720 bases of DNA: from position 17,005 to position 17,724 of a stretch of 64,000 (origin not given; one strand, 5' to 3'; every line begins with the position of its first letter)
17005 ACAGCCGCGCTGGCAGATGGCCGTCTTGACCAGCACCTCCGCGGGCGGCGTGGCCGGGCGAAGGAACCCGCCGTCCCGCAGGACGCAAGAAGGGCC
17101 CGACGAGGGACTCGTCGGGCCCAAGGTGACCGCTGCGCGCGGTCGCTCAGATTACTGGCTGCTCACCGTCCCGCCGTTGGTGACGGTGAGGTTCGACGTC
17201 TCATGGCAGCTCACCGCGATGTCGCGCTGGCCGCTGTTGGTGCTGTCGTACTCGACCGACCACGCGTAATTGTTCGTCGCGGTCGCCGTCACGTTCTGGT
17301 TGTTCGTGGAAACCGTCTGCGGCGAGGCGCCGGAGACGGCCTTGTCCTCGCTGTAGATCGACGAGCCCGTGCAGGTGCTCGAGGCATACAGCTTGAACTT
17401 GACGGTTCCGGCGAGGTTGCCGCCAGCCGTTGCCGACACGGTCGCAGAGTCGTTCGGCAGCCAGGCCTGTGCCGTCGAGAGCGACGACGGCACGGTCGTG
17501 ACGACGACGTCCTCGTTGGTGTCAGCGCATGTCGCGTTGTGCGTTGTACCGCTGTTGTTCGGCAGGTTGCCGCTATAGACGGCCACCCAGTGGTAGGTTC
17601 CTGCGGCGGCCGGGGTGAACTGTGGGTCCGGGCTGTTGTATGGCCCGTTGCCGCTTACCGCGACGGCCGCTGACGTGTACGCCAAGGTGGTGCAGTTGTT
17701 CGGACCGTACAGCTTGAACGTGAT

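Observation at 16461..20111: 499-bp near-perfect direct repeat of a gene 3' end brackets a lower-GC single-gene insertion with no mobility genes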

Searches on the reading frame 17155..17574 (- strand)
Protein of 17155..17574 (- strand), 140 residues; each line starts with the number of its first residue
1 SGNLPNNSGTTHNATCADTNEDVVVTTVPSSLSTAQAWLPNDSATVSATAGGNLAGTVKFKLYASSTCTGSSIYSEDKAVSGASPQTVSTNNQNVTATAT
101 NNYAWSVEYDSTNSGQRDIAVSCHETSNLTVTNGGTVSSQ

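Call 74: find_homologous_proteins(query=window:17155-17574:-, max_evalue=1e-20)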
Query window:17155-17574:- (140 aa): 60 proteins with E <= 1e-20 among 152 candidates.
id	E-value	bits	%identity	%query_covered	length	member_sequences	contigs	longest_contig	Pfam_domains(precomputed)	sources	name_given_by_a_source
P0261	1.1e-54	202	74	99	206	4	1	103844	-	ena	-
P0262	1.9e-50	188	68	99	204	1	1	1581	-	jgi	jgi:hypothetical protein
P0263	1.9e-50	188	71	99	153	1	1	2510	-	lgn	-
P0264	2.3e-49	185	61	99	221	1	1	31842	-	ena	-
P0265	1.2e-48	182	64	100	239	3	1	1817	-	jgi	jgi:hypothetical protein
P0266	2.1e-48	182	65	96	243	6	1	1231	-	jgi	jgi:hypothetical protein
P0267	2.5e-47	178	66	99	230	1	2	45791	-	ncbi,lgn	-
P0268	5.8e-47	177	63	99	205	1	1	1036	-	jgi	jgi:hypothetical protein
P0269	1.0e-46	176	66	99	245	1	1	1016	-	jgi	jgi:hypothetical protein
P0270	1.4e-46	176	64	99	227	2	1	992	-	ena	-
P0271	1.5e-46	176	66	99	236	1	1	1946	-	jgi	jgi:hypothetical protein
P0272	1.9e-46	175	62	99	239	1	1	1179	-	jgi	jgi:hypothetical protein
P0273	4.9e-46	174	64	99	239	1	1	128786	-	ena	-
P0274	1.5e-45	172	68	99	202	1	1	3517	-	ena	-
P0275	1.6e-45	172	66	99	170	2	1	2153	-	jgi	jgi:hypothetical protein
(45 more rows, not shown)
